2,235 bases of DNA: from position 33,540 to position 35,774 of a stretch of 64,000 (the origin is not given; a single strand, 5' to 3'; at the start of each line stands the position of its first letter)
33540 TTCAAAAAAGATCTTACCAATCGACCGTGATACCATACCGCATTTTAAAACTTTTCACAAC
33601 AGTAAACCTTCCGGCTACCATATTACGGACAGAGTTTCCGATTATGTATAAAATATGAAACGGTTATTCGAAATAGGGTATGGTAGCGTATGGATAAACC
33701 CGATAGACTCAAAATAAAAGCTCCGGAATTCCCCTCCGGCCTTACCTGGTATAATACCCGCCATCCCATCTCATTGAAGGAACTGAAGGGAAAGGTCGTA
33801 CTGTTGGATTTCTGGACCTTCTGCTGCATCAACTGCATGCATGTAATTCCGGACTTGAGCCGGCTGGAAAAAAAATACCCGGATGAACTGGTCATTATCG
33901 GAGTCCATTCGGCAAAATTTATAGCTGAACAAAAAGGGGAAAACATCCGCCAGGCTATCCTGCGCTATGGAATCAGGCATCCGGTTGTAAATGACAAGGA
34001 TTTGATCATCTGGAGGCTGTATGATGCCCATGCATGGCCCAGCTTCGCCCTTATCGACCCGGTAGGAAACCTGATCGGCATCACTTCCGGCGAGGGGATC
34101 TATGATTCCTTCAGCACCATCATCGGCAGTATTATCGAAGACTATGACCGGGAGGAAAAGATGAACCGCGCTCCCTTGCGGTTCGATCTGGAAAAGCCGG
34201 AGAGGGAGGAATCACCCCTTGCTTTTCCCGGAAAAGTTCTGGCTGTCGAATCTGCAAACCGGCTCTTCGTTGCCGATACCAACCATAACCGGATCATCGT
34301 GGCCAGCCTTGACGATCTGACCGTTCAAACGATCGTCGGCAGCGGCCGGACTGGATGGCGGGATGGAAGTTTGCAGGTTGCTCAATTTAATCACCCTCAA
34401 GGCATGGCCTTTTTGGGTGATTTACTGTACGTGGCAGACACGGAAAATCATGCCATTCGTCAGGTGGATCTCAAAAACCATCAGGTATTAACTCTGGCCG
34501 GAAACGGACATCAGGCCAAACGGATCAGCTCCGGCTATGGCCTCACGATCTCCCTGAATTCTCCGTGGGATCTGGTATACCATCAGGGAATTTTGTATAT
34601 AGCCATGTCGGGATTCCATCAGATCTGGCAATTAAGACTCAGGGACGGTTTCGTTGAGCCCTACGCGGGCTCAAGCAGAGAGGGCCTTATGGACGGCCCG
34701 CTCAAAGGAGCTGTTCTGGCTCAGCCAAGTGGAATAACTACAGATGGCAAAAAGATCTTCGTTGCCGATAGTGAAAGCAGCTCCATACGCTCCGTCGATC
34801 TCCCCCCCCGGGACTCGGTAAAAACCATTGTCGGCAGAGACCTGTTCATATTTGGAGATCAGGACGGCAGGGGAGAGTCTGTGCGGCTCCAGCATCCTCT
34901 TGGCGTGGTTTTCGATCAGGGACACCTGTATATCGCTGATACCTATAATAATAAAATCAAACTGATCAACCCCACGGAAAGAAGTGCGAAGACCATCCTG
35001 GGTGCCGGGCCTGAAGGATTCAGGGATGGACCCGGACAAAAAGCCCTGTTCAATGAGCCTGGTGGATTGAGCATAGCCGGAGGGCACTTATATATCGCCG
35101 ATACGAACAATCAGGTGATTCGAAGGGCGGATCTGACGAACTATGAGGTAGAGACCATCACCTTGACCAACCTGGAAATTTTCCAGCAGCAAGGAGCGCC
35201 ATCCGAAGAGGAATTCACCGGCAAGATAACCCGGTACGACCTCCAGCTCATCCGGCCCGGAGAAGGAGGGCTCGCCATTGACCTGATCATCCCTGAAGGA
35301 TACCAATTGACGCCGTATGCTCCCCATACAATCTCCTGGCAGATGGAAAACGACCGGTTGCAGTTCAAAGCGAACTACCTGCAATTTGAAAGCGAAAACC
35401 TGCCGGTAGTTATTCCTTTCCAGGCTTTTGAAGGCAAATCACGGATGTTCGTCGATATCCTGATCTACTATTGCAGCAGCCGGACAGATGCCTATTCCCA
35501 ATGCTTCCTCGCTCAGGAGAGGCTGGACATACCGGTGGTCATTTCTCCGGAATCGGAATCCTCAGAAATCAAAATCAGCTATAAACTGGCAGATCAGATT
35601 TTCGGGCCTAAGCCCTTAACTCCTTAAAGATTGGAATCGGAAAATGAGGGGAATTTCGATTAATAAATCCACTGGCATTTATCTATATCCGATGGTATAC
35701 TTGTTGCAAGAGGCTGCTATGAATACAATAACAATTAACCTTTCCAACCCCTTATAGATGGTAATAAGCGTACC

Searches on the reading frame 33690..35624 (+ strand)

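Call 60: search_protein_families(library=pfam, proteins=[window:33690-35624:+], max_evalue=0.001)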
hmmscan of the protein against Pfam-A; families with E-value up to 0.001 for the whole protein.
window:33690-35624:+ (645 aa): 5 families
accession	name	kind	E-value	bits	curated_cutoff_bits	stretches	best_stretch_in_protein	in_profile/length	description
PF01436.27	NHL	-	1.5e-31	107.2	20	2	233-257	1-26/28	NHL repeat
PF13905.12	Thioredoxin_8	-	2.5e-13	50.6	27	1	34-127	1-93/94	Thioredoxin-like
PF00578.27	AhpC-TSA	-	2.9e-07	30.9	26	1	24-128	15-121/124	AhpC/TSA family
PF08534.16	Redoxin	-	4.7e-06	26.9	26.6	1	22-134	16-134/148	Redoxin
PF21959.2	DUF6923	-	0.00032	21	27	0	404-495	91-172/234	Repeat of unknown function (DUF6923)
